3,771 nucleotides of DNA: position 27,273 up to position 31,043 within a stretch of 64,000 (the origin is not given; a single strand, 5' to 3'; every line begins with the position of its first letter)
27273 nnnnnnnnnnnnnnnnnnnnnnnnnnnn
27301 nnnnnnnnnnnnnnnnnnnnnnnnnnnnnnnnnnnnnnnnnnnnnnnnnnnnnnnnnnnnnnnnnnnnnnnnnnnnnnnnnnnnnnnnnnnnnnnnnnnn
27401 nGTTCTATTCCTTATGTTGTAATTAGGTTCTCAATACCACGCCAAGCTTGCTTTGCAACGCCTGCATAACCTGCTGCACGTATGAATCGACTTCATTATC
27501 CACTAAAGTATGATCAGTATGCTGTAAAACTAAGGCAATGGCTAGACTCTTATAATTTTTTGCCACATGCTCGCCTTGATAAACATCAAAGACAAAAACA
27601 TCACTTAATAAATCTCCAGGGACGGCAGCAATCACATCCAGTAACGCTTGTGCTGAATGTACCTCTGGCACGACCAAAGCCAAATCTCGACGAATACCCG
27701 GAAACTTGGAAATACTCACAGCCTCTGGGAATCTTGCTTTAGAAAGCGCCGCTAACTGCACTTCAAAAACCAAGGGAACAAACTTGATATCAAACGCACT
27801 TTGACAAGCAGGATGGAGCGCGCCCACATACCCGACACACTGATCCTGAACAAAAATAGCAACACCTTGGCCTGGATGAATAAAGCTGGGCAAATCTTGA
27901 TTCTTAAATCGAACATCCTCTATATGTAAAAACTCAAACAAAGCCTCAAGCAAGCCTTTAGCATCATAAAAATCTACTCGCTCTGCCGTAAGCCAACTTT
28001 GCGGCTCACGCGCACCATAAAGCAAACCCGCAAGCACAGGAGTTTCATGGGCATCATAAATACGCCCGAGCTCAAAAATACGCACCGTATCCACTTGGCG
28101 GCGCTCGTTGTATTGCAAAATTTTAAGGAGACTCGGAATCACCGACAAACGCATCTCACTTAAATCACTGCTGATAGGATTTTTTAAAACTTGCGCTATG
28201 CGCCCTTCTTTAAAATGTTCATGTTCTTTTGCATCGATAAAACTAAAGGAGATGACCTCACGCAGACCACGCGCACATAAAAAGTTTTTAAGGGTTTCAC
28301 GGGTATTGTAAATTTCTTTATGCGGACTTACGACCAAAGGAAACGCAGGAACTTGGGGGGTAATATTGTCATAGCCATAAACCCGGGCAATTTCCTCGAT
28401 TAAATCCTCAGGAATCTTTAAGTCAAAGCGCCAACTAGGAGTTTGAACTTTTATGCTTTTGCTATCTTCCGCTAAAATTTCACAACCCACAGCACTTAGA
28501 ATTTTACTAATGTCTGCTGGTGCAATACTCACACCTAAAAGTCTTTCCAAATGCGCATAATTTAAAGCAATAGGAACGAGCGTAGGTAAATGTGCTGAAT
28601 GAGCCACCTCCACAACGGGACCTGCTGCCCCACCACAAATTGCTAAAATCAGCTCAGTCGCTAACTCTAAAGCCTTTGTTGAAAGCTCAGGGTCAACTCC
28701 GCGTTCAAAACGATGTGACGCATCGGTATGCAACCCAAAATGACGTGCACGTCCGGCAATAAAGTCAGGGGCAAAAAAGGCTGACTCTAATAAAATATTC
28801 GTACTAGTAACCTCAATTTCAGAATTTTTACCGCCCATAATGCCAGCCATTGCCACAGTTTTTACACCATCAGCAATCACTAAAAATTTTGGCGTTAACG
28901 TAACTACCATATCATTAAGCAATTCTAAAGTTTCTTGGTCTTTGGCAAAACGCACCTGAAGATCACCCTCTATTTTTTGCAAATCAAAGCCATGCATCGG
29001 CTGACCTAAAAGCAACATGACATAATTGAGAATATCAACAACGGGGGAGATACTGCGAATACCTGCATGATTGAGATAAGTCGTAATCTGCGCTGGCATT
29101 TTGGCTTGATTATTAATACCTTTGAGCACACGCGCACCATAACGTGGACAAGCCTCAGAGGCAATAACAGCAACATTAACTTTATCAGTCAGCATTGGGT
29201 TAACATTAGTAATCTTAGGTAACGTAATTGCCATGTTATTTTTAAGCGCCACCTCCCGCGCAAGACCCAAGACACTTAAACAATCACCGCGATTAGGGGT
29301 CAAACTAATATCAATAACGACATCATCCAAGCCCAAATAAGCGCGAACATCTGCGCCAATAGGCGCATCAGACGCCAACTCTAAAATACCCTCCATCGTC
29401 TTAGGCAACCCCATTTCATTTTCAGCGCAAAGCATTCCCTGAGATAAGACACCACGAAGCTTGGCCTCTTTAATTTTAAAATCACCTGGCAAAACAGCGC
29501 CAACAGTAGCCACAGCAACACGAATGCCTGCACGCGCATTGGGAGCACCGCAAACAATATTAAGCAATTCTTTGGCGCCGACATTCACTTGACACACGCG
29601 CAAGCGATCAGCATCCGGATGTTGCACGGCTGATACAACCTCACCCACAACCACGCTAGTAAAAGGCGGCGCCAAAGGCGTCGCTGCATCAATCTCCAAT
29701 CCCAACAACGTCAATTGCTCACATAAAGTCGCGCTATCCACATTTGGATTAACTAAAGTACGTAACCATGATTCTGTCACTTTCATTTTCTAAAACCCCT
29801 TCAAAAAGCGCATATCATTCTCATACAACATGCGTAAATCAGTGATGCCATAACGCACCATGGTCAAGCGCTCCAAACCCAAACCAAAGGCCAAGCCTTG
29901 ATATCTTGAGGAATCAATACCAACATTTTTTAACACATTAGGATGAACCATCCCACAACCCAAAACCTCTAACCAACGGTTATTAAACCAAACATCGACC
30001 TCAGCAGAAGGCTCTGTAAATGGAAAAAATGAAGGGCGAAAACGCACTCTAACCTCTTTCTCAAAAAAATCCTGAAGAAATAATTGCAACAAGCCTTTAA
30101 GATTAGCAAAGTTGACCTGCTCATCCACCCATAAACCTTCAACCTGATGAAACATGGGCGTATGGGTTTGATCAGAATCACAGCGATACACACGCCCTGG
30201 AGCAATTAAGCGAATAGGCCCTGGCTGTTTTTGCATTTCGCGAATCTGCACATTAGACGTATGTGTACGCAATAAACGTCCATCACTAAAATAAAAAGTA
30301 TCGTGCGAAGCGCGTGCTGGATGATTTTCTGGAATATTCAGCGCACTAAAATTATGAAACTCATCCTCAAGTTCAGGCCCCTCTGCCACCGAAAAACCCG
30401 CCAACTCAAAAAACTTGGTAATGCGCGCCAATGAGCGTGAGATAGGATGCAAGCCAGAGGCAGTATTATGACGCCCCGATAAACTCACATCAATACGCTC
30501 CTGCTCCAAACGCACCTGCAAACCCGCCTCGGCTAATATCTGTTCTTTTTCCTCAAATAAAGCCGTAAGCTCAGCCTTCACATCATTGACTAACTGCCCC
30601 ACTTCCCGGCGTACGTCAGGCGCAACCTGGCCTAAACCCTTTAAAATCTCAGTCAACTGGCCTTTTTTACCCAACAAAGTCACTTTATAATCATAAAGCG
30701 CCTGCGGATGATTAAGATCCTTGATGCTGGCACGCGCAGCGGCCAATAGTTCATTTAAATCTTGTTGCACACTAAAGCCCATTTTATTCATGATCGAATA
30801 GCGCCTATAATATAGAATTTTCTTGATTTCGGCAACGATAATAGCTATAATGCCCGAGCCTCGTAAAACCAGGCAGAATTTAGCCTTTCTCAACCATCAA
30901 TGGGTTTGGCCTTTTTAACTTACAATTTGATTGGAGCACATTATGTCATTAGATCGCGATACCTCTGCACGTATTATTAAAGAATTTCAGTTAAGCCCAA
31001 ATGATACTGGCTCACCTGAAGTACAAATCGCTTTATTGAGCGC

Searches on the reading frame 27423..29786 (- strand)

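Call 47: search_protein_families(library=ncbifam, proteins=[window:27423-29786:-], max_evalue=1e-8)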
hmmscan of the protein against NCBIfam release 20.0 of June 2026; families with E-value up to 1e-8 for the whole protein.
window:27423-29786:- (787 aa): 6 families
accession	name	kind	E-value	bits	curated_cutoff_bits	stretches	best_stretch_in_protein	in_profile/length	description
TIGR00472.1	pheT_bact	equivalog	2.8e-245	816.3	402.65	1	1-786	1-798/798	phenylalanine--tRNA ligase subunit beta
NF001882.0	PRK00629.5-4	equivalog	1.6e-68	231.7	527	1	21-677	23-643/725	phenylalanine--tRNA ligase subunit beta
NF045760.1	YtpR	equivalog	1.5e-37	129.3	100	1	43-145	81-183/185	YtpR family tRNA-binding protein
TIGR00471.1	pheT_arch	equivalog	3.8e-33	114.8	282.65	1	363-680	233-549/551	phenylalanine--tRNA ligase subunit beta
NF001879.0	PRK00629.5-1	equivalog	1.4e-19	70.1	840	1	21-181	22-185/718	phenylalanine--tRNA ligase subunit beta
NF045867.1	PheT_Nterm_rel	equivalog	1.8e-10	41.1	120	1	44-127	88-170/171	TyrS-associated PheT N-terminal domain-related protein TapR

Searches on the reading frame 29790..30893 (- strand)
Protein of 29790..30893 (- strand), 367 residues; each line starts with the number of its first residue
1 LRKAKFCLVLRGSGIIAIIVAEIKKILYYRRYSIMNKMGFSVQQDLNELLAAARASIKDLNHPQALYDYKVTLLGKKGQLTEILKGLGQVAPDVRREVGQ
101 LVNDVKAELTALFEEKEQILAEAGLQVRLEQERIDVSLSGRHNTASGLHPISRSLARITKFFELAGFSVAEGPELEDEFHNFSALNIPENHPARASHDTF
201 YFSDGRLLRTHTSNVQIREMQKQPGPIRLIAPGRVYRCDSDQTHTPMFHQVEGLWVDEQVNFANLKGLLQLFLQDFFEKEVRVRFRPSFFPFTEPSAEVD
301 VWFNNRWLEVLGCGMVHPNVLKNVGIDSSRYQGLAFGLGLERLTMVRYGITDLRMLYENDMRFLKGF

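Call 47: search_protein_families(library=ncbifam, proteins=[window:29790-30893:-], max_evalue=1e-8)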
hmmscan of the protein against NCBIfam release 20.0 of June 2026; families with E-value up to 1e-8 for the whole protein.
window:29790-30893:- (367 aa): 4 families
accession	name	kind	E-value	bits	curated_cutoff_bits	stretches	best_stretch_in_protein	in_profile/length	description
TIGR00468.1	pheS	equivalog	4.8e-103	344.8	237.45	1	80-367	2-322/324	phenylalanine--tRNA ligase subunit alpha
NF003210.0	PRK04172.1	equivalog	3e-58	197.9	350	2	206-365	332-489/496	phenylalanine--tRNA ligase subunit alpha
NF051887.1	PheS_related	equivalog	5e-48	164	300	1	143-364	6-236/349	PheS-related mystery ligase SrmL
TIGR00469.1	pheS_mito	equivalog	1.2e-42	146.1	258.35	2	278-367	254-343/451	phenylalanine--tRNA ligase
